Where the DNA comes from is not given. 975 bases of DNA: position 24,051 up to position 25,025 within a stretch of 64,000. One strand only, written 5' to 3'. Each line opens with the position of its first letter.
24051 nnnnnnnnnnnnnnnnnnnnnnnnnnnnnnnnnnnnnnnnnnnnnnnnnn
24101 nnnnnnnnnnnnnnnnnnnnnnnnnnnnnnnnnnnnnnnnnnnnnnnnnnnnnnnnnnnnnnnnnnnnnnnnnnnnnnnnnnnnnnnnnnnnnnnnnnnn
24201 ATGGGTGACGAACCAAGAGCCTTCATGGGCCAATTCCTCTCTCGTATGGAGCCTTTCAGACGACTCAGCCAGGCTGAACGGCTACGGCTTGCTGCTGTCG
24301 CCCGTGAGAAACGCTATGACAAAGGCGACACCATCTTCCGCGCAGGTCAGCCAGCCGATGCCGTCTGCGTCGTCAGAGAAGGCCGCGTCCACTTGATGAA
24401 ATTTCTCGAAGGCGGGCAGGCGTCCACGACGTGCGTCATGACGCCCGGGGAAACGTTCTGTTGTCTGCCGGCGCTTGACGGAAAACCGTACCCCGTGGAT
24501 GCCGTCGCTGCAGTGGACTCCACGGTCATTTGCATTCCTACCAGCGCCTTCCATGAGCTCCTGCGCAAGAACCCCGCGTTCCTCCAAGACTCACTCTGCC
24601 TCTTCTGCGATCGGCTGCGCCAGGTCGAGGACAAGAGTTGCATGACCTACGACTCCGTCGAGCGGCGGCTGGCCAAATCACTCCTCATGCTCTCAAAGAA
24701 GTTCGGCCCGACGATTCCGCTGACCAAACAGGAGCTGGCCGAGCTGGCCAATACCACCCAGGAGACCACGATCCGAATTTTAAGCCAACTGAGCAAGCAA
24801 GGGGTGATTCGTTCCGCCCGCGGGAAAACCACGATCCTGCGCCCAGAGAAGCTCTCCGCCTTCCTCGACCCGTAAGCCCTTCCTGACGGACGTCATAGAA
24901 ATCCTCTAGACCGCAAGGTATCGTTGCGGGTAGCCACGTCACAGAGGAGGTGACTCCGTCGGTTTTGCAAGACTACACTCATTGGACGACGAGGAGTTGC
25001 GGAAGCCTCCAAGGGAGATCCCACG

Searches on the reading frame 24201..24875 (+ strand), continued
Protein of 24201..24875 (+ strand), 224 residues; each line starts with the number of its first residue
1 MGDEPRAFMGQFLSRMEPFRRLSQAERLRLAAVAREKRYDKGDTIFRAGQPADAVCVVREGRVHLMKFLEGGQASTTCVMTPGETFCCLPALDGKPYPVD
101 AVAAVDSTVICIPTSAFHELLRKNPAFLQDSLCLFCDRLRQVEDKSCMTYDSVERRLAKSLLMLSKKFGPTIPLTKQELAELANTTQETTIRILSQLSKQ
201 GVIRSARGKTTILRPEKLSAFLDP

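Call 45: search_solved_structures(query=A1, max_evalue=0.001, show_alignments=3)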
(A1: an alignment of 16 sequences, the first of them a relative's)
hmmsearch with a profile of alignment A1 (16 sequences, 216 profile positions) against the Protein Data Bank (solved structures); distinct sequences matched with E-value up to 0.001: 87 (the best 60 are shown).
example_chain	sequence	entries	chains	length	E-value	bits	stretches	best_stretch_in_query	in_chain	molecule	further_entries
4ev0_A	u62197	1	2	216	1.6e-20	76.9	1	11-212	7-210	Transcription regulator, Crp family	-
9ya0_MA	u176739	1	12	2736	2.2e-18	69.9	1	1-115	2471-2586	PCR12, TGME49_219070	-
7ets_A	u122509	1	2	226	4e-18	69.1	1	5-210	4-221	Crp/Fnr family transcriptional regulator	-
4cyd_A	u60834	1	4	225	4.1e-18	69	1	2-212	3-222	PROBABLE TRANSCRIPTION REGULATOR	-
4byy_A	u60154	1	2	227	4.2e-18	69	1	2-212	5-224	TRANSCRIPTIONAL REGULATOR, CRP/FNR FAMILY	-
3r6s_A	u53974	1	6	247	5.7e-18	68.6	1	2-212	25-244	transcription regulator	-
3h3u_A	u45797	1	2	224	2.7e-16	63.1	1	1-211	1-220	PROBABLE TRANSCRIPTIONAL REGULATORY PROTEIN (PROBABLY CRP/FNR-FAMILY)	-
3mzh_A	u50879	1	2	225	2.7e-16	63.1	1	1-211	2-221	PROBABLE TRANSCRIPTIONAL REGULATORY PROTEIN (PROBABLY CRP/FNR-FAMILY)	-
3d0s_A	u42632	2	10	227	2.8e-16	63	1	1-211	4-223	TRANSCRIPTIONAL REGULATORY PROTEIN | PROBABLE TRANSCRIPTIONAL REGULATORY PROTEIN (PROBABLY CRP/ FNR-FAMILY)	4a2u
2gau_A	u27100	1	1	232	3.9e-16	62.6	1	14-214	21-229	transcriptional regulator, Crp/Fnr family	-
3i54_A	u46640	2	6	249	4e-16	62.5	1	1-211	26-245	Transcriptional regulator, Crp/Fnr family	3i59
3h3z_A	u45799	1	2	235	6e-16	62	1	17-195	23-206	Cyclic nucleotide-binding protein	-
3fx3_A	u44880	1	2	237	6.1e-16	61.9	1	17-195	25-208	Cyclic nucleotide-binding protein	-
3dkw_A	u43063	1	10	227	7.7e-13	51.8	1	2-211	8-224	DNR protein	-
2xgx_A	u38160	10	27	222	7.9e-12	48.5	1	30-212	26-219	GLOBAL NITROGEN REGULATOR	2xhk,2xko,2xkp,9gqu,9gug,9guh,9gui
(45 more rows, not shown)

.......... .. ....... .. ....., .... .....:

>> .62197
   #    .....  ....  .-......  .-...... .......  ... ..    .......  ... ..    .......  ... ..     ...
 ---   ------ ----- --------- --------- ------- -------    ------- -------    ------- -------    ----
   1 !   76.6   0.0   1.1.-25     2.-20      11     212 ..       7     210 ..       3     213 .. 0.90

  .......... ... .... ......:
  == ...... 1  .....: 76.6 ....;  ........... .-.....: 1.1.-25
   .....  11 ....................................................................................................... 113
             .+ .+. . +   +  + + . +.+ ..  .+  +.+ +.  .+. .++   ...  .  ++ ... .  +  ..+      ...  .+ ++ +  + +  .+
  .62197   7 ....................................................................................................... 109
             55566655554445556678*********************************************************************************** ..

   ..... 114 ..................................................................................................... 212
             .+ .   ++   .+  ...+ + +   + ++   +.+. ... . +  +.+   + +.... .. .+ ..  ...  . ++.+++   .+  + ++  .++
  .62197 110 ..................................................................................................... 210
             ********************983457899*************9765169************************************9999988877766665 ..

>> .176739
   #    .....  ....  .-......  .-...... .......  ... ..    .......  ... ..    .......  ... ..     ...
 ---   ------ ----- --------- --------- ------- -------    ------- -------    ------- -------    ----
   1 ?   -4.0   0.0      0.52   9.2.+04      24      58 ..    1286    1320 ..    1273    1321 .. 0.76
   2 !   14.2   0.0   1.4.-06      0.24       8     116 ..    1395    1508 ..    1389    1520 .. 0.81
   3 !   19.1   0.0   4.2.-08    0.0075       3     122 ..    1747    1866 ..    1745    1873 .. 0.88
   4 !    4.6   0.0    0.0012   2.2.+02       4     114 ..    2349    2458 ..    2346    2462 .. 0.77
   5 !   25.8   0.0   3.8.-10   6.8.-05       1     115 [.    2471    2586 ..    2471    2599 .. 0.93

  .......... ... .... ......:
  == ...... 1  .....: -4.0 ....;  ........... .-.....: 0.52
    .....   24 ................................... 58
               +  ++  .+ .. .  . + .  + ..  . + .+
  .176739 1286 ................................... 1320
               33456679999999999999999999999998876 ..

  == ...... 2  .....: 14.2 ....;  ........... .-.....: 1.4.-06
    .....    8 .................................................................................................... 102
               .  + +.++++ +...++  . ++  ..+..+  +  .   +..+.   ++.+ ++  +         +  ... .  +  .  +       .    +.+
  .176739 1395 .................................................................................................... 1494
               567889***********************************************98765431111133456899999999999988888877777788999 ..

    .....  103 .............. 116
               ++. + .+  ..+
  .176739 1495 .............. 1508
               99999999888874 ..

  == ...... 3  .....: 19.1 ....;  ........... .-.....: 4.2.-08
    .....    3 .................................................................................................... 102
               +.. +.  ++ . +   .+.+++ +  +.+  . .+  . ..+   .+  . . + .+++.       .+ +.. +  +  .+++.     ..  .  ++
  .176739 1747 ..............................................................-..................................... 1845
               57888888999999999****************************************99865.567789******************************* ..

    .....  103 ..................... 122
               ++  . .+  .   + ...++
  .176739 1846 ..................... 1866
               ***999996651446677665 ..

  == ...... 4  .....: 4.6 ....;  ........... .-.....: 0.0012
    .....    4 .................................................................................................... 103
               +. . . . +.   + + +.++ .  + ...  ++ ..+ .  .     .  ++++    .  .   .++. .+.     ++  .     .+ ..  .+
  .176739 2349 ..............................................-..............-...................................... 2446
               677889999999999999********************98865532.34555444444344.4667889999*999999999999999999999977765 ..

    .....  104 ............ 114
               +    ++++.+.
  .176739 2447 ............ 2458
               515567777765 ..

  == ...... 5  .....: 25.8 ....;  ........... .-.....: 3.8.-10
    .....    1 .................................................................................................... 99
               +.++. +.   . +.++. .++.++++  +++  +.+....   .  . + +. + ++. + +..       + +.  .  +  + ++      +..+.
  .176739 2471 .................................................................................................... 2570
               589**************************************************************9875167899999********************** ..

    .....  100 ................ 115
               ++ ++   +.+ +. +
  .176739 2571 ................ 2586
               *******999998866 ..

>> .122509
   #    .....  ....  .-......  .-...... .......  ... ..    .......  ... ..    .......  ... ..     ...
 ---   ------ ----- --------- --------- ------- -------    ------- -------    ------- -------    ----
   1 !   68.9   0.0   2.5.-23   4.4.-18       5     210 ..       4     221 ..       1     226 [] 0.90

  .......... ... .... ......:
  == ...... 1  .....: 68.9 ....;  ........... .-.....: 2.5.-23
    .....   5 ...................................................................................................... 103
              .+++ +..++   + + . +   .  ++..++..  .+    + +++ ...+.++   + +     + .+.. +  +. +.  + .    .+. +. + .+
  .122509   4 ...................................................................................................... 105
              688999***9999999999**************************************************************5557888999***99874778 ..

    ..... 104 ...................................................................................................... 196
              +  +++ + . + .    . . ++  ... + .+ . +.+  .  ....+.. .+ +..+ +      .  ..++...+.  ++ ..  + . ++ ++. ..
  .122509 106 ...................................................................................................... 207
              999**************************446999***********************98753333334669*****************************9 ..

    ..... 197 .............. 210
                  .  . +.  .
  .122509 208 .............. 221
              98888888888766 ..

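Call 46: search_protein_families(library=ncbifam, proteins=[window:24225-24875:+, L001:9010-9723:+, L014:10058-10723:+, L006:2998-3675:+, L020:9822-11006:+, L019:3599-5440:+], max_evalue=0.001)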
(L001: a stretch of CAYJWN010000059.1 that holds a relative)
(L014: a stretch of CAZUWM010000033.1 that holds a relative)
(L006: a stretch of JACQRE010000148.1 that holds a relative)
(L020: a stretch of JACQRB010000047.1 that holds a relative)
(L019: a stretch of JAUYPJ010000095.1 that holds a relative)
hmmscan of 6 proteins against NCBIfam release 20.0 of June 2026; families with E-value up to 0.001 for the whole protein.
window:24225-24875:+ (216 aa): 11 families
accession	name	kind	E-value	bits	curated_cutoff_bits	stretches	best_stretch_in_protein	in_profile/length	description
NF050806.1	TransRegFixKCaul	equivalog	1.6e-14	53.7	300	1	21-205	18-204/215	transcriptional regulator FixK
NF006901.0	PRK09392.1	equivalog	1.7e-12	47.2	211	1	11-216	15-223/236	transcriptional activator FtrB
NF045989.1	TransRegFnrLRhodb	equivalog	2.7e-12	46.4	300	1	18-198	28-218/245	transcriptional regulator FnrL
NF008732.0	PRK11753.1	equivalog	3.7e-12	46.2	266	1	23-205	20-210/214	cAMP-activated global transcriptional regulator CRP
NF041163.2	encap_f2b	equivalog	1.2e-10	41.1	400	1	5-125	73-194/450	family 2B encapsulin nanocompartment shell protein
TIGR03697.1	NtcA_cyano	equivalog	1.8e-10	40.9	244.95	1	34-211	1-189/193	global nitrogen regulator NtcA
NF008365.0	PRK11161.1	subfamily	1.3e-09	37.8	228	1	25-210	46-239/250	fumarate/nitrate reduction transcriptional regulator Fnr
NF052518.1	TransRegLdrP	equivalog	7.4e-09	35.9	300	1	29-205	2-179/195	transcriptional regulator LdrP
NF010499.0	PRK13918.1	equivalog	7.6e-09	35.4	274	1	30-211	16-198/205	CRP/FNR family transcriptional regulator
NF050815.1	TransActFtrBCaul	equivalog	1.8e-08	34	300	1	21-212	27-221/251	transcriptional activator FtrB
NF053664.1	TransRegPtrACyano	equivalog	4.9e-07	29.3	300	1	47-205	30-190/196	Crp/Fnr family transcriptional regulator PtrA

L001:9010-9723:+ (237 aa): 12 families
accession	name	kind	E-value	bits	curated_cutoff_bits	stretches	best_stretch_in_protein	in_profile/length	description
NF006901.0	PRK09392.1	equivalog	4.7e-12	45.7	211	1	6-214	10-220/236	transcriptional activator FtrB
NF041163.2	encap_f2b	equivalog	1.2e-11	44.5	400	1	5-132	73-201/450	family 2B encapsulin nanocompartment shell protein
NF008732.0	PRK11753.1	equivalog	2.4e-10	40.2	266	1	17-204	14-208/214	cAMP-activated global transcriptional regulator CRP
TIGR03697.1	NtcA_cyano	equivalog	3.4e-07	30.2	244.95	1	34-211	1-188/193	global nitrogen regulator NtcA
NF050815.1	TransActFtrBCaul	equivalog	5.1e-07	29.2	300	1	6-214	12-222/251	transcriptional activator FtrB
NF010499.0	PRK13918.1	equivalog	6.9e-06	25.7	274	1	30-213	16-199/205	CRP/FNR family transcriptional regulator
NF008365.0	PRK11161.1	subfamily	1.8e-05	24.2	228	1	29-219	50-247/250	fumarate/nitrate reduction transcriptional regulator Fnr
NF050806.1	TransRegFixKCaul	equivalog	2.1e-05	23.8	300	1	22-197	19-195/215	transcriptional regulator FixK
NF053664.1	TransRegPtrACyano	equivalog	2.7e-05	23.6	300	1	45-206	28-190/196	Crp/Fnr family transcriptional regulator PtrA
NF045989.1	TransRegFnrLRhodb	equivalog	0.00025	20.3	300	0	18-126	28-132/245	transcriptional regulator FnrL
NF058543.1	ActPatMycb56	equivalog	0.00042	19.3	460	1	10-141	3-131/317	acetyltransferase Pat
NF052518.1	TransRegLdrP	equivalog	0.00046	20.3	300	1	29-205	2-178/195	transcriptional regulator LdrP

L014:10058-10723:+ (221 aa): 10 families
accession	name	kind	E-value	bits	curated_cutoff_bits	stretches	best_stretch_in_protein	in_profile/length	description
NF006901.0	PRK09392.1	equivalog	1.7e-12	47.2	211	1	4-215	7-220/236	transcriptional activator FtrB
NF041163.2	encap_f2b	equivalog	1.6e-10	40.7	400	1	4-130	71-198/450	family 2B encapsulin nanocompartment shell protein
NF008732.0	PRK11753.1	equivalog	3.3e-08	33.3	266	1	18-206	14-209/214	cAMP-activated global transcriptional regulator CRP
NF045989.1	TransRegFnrLRhodb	equivalog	1.1e-07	31.3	300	1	20-214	29-231/245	transcriptional regulator FnrL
NF050815.1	TransActFtrBCaul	equivalog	1.3e-06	27.8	300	1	5-127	10-130/251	transcriptional activator FtrB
NF052518.1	TransRegLdrP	equivalog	5e-06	26.7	300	1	30-207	2-179/195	transcriptional regulator LdrP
NF053664.1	TransRegPtrACyano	equivalog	2.7e-05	23.6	300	1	46-204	28-187/196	Crp/Fnr family transcriptional regulator PtrA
NF008365.0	PRK11161.1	subfamily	5.4e-05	22.6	228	1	14-164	33-183/250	fumarate/nitrate reduction transcriptional regulator Fnr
NF010499.0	PRK13918.1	equivalog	6.7e-05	22.5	274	1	26-215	11-200/205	CRP/FNR family transcriptional regulator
TIGR03697.1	NtcA_cyano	equivalog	8.5e-05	22.4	244.95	1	35-212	1-188/193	global nitrogen regulator NtcA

L006:2998-3675:+ (225 aa): 6 families
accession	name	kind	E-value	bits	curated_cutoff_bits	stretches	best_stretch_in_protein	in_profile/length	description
NF006901.0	PRK09392.1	equivalog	1.3e-13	50.8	211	1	6-218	8-219/236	transcriptional activator FtrB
NF050815.1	TransActFtrBCaul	equivalog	1.9e-07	30.6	300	1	9-199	13-203/251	transcriptional activator FtrB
NF050806.1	TransRegFixKCaul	equivalog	1.4e-06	27.7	300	1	24-218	19-212/215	transcriptional regulator FixK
NF008732.0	PRK11753.1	equivalog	9.1e-06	25.3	266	1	18-202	13-202/214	cAMP-activated global transcriptional regulator CRP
TIGR03896.1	cyc_nuc_ocin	subfamily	2.2e-05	23.9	161.05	1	41-142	21-122/317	bacteriocin-type transport-associated protein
NF041163.2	encap_f2b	equivalog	0.00055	19.2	400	1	2-145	68-208/450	family 2B encapsulin nanocompartment shell protein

L020:9822-11006:+ (394 aa): 74 families (the best 25 are shown)
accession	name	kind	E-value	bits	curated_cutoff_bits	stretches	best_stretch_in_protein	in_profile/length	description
TIGR04054.1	rSAM_NirJ1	equivalog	1.2e-155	517.9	650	1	3-392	2-387/387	putative heme d1 biosynthesis radical SAM protein NirJ1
TIGR04546.1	rSAM_ahbC_deAc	equivalog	1.8e-147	491.2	650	1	4-392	3-390/390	12,18-didecarboxysiroheme deacetylase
TIGR04051.1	rSAM_NirJ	equivalog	1.9e-130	434.9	515.45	1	38-392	1-353/354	heme d1 biosynthesis radical SAM protein NirJ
TIGR04347.1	pseudo_SAM_Halo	equivalog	1.4e-119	399.9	525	1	4-391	3-389/390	TIGR04347 family pseudo-SAM/SPASM protein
TIGR04545.1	rSAM_ahbD_hemeb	equivalog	9.1e-64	216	500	1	40-386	1-336/339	heme b synthase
TIGR04053.2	TIGR04053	equivalog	3.1e-61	207.6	395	1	39-386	7-363/366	TIGR04053 family radical SAM/SPASM domain-containing protein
TIGR04055.1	rSAM_NirJ2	equivalog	3.2e-53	181.4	500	2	40-245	1-206/326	putative heme d1 biosynthesis radical SAM protein NirJ2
TIGR03962.1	mycofact_rSAM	equivalog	2.5e-40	138.7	265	1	41-389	14-335/339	mycofactocin radical SAM maturase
TIGR04303.1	GeoRSP_rSAM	equivalog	8.9e-40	137.2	400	2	41-234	7-199/325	GeoRSP system radical SAM/SPASM protein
NF045574.1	sacti_mat_StsB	exception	1.5e-33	116.4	625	2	41-246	98-299/466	StsB family radical SAM/SPASM domain sactipeptide maturase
TIGR04103.1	rSAM_nif11_3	equivalog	1e-30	106.7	725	1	39-367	5-325/412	nif11-class peptide radical SAM maturase 3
NF050035.1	rSAM_WgK_link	exception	1.1e-29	103.6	650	1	43-390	13-366/367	radical SAM/SPASM peptide maturase WgkB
TIGR04251.1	SCM_rSAM_ScmF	equivalog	1.7e-29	103.3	400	1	46-226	11-195/353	SynChlorMet cassette radical SAM/SPASM protein ScmF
TIGR02109.1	PQQ_syn_pqqE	equivalog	5.8e-27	94.6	381.35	1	44-222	12-191/358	pyrroloquinoline quinone biosynthesis protein PqqE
TIGR04250.1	SCM_rSAM_ScmE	equivalog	5.5e-26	91.3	400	1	46-377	10-337/358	SynChlorMet cassette radical SAM/SPASM protein ScmE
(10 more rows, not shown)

L019:3599-5440:+ (613 aa): 1 family
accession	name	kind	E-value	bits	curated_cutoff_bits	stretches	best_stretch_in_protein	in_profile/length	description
NF003253.0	PRK04210.1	equivalog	4.1e-262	871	504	1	3-589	14-609/612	phosphoenolpyruvate carboxykinase (GTP)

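Call 53: find_encoding_contigs(protein=P0001, flank=3000, max_places=3)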
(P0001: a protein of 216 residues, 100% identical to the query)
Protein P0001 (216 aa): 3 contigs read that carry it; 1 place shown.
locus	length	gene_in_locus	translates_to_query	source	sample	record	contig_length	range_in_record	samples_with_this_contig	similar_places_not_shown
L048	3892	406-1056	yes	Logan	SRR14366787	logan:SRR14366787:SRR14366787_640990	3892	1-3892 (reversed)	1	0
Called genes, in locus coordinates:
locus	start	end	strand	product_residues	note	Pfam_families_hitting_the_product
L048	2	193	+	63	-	?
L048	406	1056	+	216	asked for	PF00027:cNMP_binding, PF02082:Rrf2 (weak), PF13545:HTH_Crp_2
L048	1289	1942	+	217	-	PF01814:Hemerythrin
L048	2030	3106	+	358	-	PF05201:GlutR_N, PF01488:Shikimate_DH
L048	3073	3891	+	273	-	?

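Call 54: find_encoding_contigs(protein=P0006, flank=5000, max_places=3)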
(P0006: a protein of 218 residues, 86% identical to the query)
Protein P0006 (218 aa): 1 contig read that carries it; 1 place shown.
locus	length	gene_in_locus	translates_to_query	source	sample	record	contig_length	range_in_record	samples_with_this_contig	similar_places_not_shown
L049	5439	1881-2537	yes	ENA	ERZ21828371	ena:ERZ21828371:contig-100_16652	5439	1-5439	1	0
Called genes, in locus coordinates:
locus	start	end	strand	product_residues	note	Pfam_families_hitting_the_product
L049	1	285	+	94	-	?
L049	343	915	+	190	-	PF02411:MerT (weak), PF00403:HMA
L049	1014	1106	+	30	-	-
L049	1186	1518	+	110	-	PF18423:zf_CopZ (weak)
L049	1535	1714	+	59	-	-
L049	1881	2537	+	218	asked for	PF00027:cNMP_binding, PF02082:Rrf2 (weak), PF13545:HTH_Crp_2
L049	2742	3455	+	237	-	PF00027:cNMP_binding, PF13545:HTH_Crp_2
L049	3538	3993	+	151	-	PF01814:Hemerythrin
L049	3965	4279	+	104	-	-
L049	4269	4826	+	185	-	PF01814:Hemerythrin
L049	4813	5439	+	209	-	?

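Call 68: predict_structure(alignment_id=A1)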
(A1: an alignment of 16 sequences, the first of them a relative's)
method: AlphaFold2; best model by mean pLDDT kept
length: 216 residues; sequences in the alignment: 16
mean_pLDDT: 76.7   pTM: 0.53
mean pLDDT of the five models: 76.7, 74.4, 65.9, 63.5, 53.5
residues with pLDDT >= 90: 49; 70-90: 110; 50-70: 35; < 50: 22
segments of 3 or more residues with pLDDT < 50: 62-65, 128-143
pLDDT, mean of each block of 10 residues (from residue 1): 80 87 93 85 80 79 53 77 64 84 87 75 50 33 65 91 89 75 84 88 92 74
secondary structure, 60 per line:
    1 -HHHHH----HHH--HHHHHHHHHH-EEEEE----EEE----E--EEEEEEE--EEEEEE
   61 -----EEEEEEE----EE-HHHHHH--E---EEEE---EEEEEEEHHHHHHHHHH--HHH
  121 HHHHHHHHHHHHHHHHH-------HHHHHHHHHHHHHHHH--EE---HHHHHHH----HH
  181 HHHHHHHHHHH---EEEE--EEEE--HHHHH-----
elements in order: H2-6 H16-25 E27-31 E36-38 E46-52 E55-60 E66-72 H80-85 E92-95 E99-105 H106-115 H118-137 H145-160 H168-174 H179-191 E195-198 E201-204 H207-211
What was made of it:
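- On Crp/Fnr superfamily transcription factor (the protein at 24225-24875): The AlphaFold model shows the beta-roll and the C-helix (call 68).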

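Call 70: fold_search(model_id=the predicted structure, library=pdb)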
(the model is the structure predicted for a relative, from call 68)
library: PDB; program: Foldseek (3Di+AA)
matches with E <= 10: 1920; with E <= 0.001: 635
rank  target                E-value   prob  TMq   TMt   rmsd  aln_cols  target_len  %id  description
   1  4ev0_D                3.0e-19  1.00  0.52  0.52  10.7       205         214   28  Crystal Structure of Thermus thermophilus Catabolite Activator Protein (released 2012-06-20)
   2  4ev0_A                2.9e-18  1.00  0.51  0.51  10.7       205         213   28  Crystal Structure of Thermus thermophilus Catabolite Activator Protein (released 2012-06-20)
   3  4byy_A                4.4e-17  1.00  0.52  0.50  13.1       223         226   24  Apo GlxR (released 2014-07-30)
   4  4cyd_A                4.9e-17  1.00  0.55  0.54  13.5       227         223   24  GlxR bound to cAMP (released 2014-12-17)
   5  4a2u_H                5.6e-17  1.00  0.56  0.53  13.5       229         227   22  CRP(CAP) from Myco. Tuberculosis, with cAMP (released 2012-10-10)
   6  3mzh_A                1.0e-16  1.00  0.57  0.55  13.8       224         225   22  Crystal structure of cAMP receptor protein from mycobacterium tuberculosis in complex with cAMP and its DNA binding el (released 2011-06-08)
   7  3r6s_C                2.2e-16  1.00  0.55  0.53  13.4       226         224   23  Crystal structure of GlxR transcription factor from Corynebacterium glutamicum with cAMP (released 2012-03-28)
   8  3r6s_F                4.2e-16  1.00  0.53  0.52  13.9       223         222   24  Crystal structure of GlxR transcription factor from Corynebacterium glutamicum with cAMP (released 2012-03-28)
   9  3fx3_A                4.4e-16  1.00  0.52  0.52  14.7       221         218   26  Structure of a putative cAMP-binding regulatory protein from Silicibacter pomeroyi DSS-3 (released 2009-03-24)
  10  3i54_C                4.7e-16  1.00  0.50  0.52  13.7       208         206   22  Crystal structure of MtbCRP in complex with cAMP (released 2009-09-08)
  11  2gau                  6.7e-16  1.00  0.56  0.56  13.3       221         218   25  Crystal structure of transcriptional regulator, Crp/Fnr family from Porphyromonas gingivalis (APC80792), Structural geno (released 2006-04-11)
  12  4a2u_F                6.7e-16  1.00  0.56  0.54  13.5       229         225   21  CRP(CAP) from Myco. Tuberculosis, with cAMP (released 2012-10-10)
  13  3d0s_A                6.7e-16  1.00  0.55  0.54  13.5       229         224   22  cAMP receptor protein from m.tuberculosis, cAMP-free form (released 2009-02-03)
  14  5w5a_B                9.6e-16  1.00  0.47  0.45  12.2       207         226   21  Crystal structure of Mycobacterium tuberculosis CRP-FNR family transcription factor Cmr (Rv1675c) (released 2017-12-13)
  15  3r6s_A                1.0e-15  1.00  0.56  0.54  13.5       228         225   23  Crystal structure of GlxR transcription factor from Corynebacterium glutamicum with cAMP (released 2012-03-28)
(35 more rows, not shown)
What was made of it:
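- On Crp/Fnr superfamily transcription factor (the protein at 24225-24875): Foldseek top hits are all Crp/Fnr proteins (call 70).
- Closest known: FixK2, Anr/Dnr and NnrR-type Crp/Fnr activators of microaerobic and denitrification genes. Same: DNR and FixK2 are among the structural and sequence matches (calls 45, 70).
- Closest known: FixK2, Anr/Dnr and NnrR-type Crp/Fnr activators of microaerobic and denitrification genes. Different: Identity to solved structures is 21-28% (call 70).
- Tried and rejected: It added nothing beyond 'generic Crp/Fnr fold' (call 70).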

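Call 72: search_protein_families(library=pfam, proteins=[L010:10755-12242:+, L022:7833-9590:+])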
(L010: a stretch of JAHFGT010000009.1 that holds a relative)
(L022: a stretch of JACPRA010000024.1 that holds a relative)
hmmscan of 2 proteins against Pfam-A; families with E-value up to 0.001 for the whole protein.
L010:10755-12242:+ (495 aa): 3 families
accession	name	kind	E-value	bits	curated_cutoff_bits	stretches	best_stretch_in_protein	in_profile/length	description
PF00990.26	GGDEF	-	8e-27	94.4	23.8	1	325-486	1-160/161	Diguanylate cyclase, GGDEF domain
PF01814.28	Hemerythrin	-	1.5e-06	29.1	25.3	1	4-129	3-126/127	Hemerythrin HHE cation binding domain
PF08448.16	PAS_4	-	1.2e-05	26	23.1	1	199-314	3-108/110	PAS fold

L022:7833-9590:+ (585 aa): 2 families
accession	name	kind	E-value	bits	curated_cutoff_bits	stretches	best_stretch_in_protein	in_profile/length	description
PF00821.23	PEPCK_GTP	-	2.3e-161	536.9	23.8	1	221-579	1-356/357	Phosphoenolpyruvate carboxykinase C-terminal P-loop domain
PF17297.7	PEPCK_N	-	9.3e-82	274.3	23.8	1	8-216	1-217/218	Phosphoenolpyruvate carboxykinase N-terminal domain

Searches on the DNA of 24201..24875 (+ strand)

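Call 33: search_rna_families(source=L003, start=5500, end=5800, threshold=evalue, max_evalue=1)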
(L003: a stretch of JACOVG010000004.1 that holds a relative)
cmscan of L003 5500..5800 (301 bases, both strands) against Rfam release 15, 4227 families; matches with E-value up to 1: 1.
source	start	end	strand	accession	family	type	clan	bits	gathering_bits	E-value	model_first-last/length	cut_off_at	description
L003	5593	5645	+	RF01124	sR36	Gene; snRNA; snoRNA; CD-box;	-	13.3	55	0.44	1-55/55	no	Small nucleolar RNA sR36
